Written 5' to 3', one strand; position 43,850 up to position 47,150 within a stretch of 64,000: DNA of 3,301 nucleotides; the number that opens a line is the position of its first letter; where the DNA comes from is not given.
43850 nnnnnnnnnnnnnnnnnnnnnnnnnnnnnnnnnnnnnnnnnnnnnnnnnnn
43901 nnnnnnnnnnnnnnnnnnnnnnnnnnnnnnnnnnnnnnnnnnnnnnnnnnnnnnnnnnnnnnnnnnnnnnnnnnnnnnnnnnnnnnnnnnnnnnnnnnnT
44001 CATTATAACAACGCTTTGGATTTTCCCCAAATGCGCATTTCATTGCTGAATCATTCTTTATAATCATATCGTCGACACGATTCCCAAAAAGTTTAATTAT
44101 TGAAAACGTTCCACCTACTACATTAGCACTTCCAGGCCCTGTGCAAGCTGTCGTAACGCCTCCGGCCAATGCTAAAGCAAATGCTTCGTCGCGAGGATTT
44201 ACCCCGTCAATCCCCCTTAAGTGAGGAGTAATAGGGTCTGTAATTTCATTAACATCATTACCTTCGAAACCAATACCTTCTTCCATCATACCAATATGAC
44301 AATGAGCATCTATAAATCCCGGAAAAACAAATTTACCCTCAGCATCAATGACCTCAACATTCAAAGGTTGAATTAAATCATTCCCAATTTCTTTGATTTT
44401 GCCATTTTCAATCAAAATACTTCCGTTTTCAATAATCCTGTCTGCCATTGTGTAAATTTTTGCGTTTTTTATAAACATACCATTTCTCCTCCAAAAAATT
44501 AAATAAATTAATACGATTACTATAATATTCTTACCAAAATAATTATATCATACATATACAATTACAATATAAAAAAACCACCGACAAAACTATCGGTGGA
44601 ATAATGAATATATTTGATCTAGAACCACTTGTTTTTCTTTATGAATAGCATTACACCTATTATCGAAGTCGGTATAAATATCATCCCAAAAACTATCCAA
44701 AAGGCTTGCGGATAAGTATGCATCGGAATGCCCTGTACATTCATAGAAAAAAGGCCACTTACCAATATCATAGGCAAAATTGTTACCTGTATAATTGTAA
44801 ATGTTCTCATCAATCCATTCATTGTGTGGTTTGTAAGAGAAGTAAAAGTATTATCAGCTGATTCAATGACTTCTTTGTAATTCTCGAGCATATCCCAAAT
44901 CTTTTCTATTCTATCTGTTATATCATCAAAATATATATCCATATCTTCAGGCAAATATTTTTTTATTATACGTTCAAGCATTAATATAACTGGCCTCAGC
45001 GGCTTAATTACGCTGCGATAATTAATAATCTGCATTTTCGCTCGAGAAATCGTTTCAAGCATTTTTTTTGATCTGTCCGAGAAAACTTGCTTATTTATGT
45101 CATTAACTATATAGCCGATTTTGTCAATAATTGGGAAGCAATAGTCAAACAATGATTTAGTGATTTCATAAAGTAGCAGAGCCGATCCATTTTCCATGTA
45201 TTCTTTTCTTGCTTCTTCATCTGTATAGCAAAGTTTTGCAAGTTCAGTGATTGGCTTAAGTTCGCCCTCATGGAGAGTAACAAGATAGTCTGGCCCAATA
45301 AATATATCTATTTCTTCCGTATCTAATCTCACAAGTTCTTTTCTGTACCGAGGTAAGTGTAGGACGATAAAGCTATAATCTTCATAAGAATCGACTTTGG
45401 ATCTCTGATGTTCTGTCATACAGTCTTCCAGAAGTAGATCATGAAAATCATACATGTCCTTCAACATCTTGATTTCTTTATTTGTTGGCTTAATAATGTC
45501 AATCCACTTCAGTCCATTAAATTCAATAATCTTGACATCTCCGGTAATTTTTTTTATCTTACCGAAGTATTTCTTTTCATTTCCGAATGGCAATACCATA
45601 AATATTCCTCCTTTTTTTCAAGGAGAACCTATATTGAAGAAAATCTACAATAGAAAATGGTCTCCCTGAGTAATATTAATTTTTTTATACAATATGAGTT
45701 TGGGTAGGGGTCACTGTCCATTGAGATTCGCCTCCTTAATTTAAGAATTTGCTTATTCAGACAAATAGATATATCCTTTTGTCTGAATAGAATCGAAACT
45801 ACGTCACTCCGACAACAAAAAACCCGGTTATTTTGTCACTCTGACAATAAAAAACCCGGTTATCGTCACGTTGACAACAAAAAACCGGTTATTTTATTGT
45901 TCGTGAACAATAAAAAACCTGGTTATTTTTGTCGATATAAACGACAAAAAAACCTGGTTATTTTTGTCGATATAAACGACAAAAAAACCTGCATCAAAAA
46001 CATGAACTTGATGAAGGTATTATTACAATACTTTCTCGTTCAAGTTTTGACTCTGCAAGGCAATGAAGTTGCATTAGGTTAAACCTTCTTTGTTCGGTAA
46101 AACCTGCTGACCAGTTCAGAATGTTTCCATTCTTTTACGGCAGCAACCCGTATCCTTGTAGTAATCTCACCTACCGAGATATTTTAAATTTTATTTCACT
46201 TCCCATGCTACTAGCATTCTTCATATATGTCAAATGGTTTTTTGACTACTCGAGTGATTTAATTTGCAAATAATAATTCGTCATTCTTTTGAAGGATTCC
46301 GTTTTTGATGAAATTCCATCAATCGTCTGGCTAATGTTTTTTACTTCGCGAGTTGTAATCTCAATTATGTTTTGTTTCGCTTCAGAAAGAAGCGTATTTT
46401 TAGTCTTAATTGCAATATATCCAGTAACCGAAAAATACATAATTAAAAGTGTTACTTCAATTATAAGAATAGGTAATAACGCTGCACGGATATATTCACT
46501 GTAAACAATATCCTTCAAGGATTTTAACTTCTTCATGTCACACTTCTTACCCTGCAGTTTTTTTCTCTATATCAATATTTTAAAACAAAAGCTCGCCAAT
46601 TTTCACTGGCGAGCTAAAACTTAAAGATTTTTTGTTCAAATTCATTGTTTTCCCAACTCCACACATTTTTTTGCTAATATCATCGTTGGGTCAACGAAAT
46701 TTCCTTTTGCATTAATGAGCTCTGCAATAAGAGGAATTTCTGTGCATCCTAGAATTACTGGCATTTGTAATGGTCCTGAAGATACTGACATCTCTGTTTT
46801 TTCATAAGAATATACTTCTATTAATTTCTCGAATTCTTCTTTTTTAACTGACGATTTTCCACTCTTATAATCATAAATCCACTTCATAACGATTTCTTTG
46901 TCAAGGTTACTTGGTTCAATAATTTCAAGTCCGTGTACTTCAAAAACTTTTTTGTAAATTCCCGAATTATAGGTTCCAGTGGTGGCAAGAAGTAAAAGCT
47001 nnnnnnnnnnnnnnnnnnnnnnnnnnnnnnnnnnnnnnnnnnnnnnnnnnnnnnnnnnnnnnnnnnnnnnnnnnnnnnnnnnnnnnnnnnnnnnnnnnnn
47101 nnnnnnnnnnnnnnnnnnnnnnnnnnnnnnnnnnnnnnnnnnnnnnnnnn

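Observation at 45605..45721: MgtL-like Asp/Pro-rich leader ORF coupled to mutually exclusive helices around the corA Shine-Dalgarno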

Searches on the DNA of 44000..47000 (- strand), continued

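Call 42: search_with_rna_model(model_id=R1, sources=[window, L001, L003, L007, L008, L009, L010, L013, L014, L015, L017, L018, L019, L020, L021, L022, L024, L025, L032, L040, L043, L045, L047, L049, L050, L051, L052, L056, L057, L058], max_evalue=1, make_alignment=true)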
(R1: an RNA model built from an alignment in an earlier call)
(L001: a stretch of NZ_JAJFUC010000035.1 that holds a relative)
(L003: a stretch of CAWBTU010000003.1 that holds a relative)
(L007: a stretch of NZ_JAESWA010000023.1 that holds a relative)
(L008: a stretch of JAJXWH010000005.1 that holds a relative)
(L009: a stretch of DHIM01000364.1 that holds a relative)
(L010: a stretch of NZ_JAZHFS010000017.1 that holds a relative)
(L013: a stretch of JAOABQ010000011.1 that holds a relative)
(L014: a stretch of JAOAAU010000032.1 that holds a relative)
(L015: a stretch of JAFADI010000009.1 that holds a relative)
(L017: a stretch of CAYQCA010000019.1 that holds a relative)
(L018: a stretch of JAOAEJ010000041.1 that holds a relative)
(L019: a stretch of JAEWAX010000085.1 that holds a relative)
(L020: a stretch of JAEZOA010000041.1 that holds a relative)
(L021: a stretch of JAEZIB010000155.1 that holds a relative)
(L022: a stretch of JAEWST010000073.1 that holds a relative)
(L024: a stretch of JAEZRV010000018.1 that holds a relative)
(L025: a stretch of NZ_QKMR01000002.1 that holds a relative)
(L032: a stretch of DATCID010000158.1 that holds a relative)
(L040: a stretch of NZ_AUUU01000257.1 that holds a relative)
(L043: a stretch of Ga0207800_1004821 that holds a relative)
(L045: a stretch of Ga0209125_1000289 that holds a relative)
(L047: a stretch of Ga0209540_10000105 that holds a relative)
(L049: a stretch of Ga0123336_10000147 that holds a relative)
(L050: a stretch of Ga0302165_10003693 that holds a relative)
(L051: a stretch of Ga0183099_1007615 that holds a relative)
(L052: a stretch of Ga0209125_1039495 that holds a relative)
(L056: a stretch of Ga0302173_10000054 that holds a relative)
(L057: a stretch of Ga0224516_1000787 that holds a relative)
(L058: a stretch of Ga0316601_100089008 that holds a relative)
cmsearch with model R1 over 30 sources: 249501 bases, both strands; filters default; matches with E-value up to 1: 29.
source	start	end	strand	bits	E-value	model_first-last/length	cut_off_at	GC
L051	3578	3673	-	112.2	1.3e-23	1-96/96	no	0.28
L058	1883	1980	-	109.2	7.4e-23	1-96/96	no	0.26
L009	270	365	+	107.3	2.2e-22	1-96/96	no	0.21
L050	890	985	-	106.9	2.7e-22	1-96/96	no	0.26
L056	4112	4207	+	106.5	3.5e-22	1-96/96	no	0.24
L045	1369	1465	-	105.1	7.6e-22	1-96/96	no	0.23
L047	7123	7218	-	104.5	1.1e-21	1-96/96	no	0.24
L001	2906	3000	+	104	1.4e-21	1-96/96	no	0.24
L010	2902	2997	+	102.3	3.7e-21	1-96/96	no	0.26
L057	1850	1944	-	102.1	4.3e-21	1-96/96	no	0.26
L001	672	766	+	96.9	8.5e-20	1-96/96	no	0.26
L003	2903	2997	+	93.4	6.1e-19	1-96/96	no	0.31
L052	1497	1593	+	89.2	6.7e-18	1-96/96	no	0.25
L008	2901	2997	+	74.1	3.9e-14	1-96/96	no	0.26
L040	2901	2997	+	71.5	1.7e-13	1-96/96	no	0.27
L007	2904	2997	+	45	6.5e-07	1-96/96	no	0.31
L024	2902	3003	+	30.5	0.0026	1-96/96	no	0.36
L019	2908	3003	+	28.9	0.0063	1-96/96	no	0.33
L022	2900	3003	+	27.7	0.013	1-96/96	no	0.36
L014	2905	3003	+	26.8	0.022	1-96/96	no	0.43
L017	2338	2435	+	26.4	0.026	1-96/96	no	0.36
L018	714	810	+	24.7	0.069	1-96/96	no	0.38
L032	2910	3003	+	23.8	0.11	1-96/96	no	0.36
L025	2899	3003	+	23.1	0.17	1-96/96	no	0.36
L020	1670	1763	+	22.2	0.29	1-96/96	no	0.35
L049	953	1048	+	22.2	0.3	1-96/96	no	0.35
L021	2905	3003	+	21.4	0.46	1-96/96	no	0.39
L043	520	625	+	20.2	0.9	1-96/96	no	0.4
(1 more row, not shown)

Alignment A7: 29 matches aligned to the model, 153 columns, each read 5' to 3' on its own strand. Consensus structure (alignment columns), stored with it:
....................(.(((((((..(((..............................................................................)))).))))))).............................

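Call 53: build_rna_model(alignment_id=A8, structure=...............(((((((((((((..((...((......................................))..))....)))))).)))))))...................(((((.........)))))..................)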
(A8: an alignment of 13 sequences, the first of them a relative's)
Model R2 built from alignment A8 (13 sequences, 155 columns); structure: as given.
model positions 148; base pairs 22; branch points 1; effective number of sequences 1.51; information 0.59 bits per position. Calibrated on 0.2 Mb of random sequence (short: E-values are rough).
structure used (alignment columns):
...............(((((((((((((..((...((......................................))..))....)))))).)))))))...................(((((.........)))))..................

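Call 54: search_with_rna_model(model_id=R2, sources=[window, L001, L003, L007, L008, L009, L010, L013, L014, L015, L017, L018, L019, L020, L021, L022, L024, L025, L032, L040, L043, L045, L047, L049, L050, L051, L056, L057, L058], max_evalue=0.1, make_alignment=true)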
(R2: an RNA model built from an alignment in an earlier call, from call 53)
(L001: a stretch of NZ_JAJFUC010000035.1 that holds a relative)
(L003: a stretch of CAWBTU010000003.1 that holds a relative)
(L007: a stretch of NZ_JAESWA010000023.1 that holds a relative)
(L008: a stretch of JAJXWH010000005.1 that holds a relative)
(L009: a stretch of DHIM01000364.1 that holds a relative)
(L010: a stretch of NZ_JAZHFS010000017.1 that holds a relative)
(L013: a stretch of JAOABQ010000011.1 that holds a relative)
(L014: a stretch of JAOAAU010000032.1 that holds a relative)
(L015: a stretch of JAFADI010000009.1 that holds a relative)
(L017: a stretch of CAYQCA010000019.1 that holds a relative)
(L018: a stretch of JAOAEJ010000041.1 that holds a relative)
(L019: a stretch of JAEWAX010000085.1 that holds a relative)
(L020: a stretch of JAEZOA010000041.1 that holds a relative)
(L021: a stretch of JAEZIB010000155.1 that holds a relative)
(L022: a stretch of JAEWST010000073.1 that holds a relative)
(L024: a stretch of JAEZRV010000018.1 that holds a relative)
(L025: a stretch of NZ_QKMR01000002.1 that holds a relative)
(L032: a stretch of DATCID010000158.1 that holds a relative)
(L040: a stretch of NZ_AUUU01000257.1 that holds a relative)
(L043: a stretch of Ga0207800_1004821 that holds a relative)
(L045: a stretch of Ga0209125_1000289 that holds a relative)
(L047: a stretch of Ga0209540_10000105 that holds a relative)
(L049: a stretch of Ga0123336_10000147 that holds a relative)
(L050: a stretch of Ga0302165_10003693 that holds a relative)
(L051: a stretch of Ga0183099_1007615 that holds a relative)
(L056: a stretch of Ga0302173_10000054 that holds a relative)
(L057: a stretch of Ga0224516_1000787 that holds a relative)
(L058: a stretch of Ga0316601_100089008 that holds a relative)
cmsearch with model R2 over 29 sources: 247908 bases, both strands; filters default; matches with E-value up to 0.1: 31.
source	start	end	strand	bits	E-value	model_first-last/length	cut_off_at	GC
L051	3575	3721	-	170.4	2.3e-32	1-148/148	no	0.33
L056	4064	4210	+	170.1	2.7e-32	1-148/148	no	0.31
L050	887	1033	-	167.9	7.7e-32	1-148/148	no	0.32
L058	1880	2034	-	161.2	1.9e-30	1-148/148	no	0.3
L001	2858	3003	+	159.3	4.6e-30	1-148/148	no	0.32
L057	1847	1992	-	155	3.6e-29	1-148/148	no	0.32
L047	7120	7272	-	152.5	1.1e-28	1-148/148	no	0.29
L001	624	769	+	152.1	1.4e-28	1-148/148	no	0.33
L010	2848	3000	+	149.8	4.2e-28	1-148/148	no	0.29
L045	1366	1519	-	149.1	5.7e-28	1-148/148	no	0.28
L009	216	368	+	148.1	9.6e-28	1-148/148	no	0.27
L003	2849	3000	+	140.9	2.8e-26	1-148/148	no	0.34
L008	2853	3000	+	136.6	2.2e-25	1-148/148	no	0.29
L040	2853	3000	+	130.5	4.1e-24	1-148/148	no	0.3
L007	2851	3000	+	63.9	2.4e-10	1-148/148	no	0.36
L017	2284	2438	+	45.9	1.3e-06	1-148/148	no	0.38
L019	2854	3006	+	44.8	2.1e-06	1-148/148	no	0.37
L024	2851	3006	+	43.5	4e-06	1-148/148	no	0.39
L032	2853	3006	+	43.5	4e-06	1-148/148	no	0.4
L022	2851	3006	+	41.4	1.1e-05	1-148/148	no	0.38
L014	2853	3006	+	40.3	1.8e-05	1-148/148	no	0.43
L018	659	816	+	37.1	8.4e-05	1-148/148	no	0.37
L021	2851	3006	+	36.7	0.0001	1-148/148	no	0.4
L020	1616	1766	+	35.2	0.0002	1-148/148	no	0.4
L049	899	1051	+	34.9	0.00024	1-148/148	no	0.39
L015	2417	2569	+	34.6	0.00028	1-148/148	no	0.41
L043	460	628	+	32.2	0.00086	1-148/148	no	0.4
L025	2850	3006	+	30.5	0.0019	1-148/148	no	0.4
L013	2845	2991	+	24.6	0.032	1-148/148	no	0.44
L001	2840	2963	-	22.2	0.098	1-148/148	no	0.29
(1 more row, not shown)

Alignment A9: 31 matches aligned to the model, 293 columns, each read 5' to 3' on its own strand. Consensus structure (alignment columns), stored with it:
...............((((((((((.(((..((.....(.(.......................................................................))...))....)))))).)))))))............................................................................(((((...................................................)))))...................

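Call 55: search_with_rna_model(model_id=R2, sources=[window, L001, L003, L007, L008, L009, L010, L013, L014, L015, L017, L018, L019, L020, L021, L022, L024, L025, L032, L040, L043, L045, L047, L049, L050, L051, L056, L057, L058], max_evalue=0.05, make_alignment=true)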
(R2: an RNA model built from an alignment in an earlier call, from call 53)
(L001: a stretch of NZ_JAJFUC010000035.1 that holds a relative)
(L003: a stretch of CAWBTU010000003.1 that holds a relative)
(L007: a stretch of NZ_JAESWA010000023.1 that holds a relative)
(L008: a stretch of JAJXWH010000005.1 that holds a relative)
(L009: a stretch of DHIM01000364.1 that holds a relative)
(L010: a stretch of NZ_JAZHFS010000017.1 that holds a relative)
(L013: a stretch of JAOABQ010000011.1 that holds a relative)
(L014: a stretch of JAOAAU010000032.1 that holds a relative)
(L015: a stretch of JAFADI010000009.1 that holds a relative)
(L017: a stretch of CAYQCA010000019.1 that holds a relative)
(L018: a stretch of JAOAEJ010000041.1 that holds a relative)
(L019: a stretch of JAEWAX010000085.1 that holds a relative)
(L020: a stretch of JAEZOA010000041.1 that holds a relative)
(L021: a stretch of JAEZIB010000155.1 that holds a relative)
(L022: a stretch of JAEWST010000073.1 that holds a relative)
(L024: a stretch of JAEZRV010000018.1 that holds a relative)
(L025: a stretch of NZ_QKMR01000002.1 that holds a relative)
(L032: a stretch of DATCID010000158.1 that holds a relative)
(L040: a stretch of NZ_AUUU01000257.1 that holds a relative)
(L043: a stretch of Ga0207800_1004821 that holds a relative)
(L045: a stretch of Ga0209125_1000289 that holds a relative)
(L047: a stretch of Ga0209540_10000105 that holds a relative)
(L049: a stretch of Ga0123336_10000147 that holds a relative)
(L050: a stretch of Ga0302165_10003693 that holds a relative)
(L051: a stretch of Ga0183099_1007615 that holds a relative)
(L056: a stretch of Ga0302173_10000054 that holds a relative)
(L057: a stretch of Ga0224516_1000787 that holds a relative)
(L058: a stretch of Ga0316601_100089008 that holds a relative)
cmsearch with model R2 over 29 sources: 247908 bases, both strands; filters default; matches with E-value up to 0.05: 30.
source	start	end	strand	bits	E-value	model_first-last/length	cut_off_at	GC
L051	3575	3721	-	170.4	2.3e-32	1-148/148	no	0.33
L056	4064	4210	+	170.1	2.7e-32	1-148/148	no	0.31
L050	887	1033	-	167.9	7.7e-32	1-148/148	no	0.32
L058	1880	2034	-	161.2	1.9e-30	1-148/148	no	0.3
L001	2858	3003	+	159.3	4.6e-30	1-148/148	no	0.32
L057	1847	1992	-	155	3.6e-29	1-148/148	no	0.32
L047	7120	7272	-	152.5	1.1e-28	1-148/148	no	0.29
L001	624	769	+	152.1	1.4e-28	1-148/148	no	0.33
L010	2848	3000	+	149.8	4.2e-28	1-148/148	no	0.29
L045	1366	1519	-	149.1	5.7e-28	1-148/148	no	0.28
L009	216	368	+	148.1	9.6e-28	1-148/148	no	0.27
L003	2849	3000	+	140.9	2.8e-26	1-148/148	no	0.34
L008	2853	3000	+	136.6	2.2e-25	1-148/148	no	0.29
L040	2853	3000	+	130.5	4.1e-24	1-148/148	no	0.3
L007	2851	3000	+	63.9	2.4e-10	1-148/148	no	0.36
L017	2284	2438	+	45.9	1.3e-06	1-148/148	no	0.38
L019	2854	3006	+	44.8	2.1e-06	1-148/148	no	0.37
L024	2851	3006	+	43.5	4e-06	1-148/148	no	0.39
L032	2853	3006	+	43.5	4e-06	1-148/148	no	0.4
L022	2851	3006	+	41.4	1.1e-05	1-148/148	no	0.38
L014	2853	3006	+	40.3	1.8e-05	1-148/148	no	0.43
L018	659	816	+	37.1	8.4e-05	1-148/148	no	0.37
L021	2851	3006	+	36.7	0.0001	1-148/148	no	0.4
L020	1616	1766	+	35.2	0.0002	1-148/148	no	0.4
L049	899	1051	+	34.9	0.00024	1-148/148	no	0.39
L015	2417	2569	+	34.6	0.00028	1-148/148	no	0.41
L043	460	628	+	32.2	0.00086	1-148/148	no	0.4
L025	2850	3006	+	30.5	0.0019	1-148/148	no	0.4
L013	2845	2991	+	24.6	0.032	1-148/148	no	0.44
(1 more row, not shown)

Alignment A10: 30 matches aligned to the model, 292 columns, each read 5' to 3' on its own strand. Consensus structure (alignment columns), stored with it:
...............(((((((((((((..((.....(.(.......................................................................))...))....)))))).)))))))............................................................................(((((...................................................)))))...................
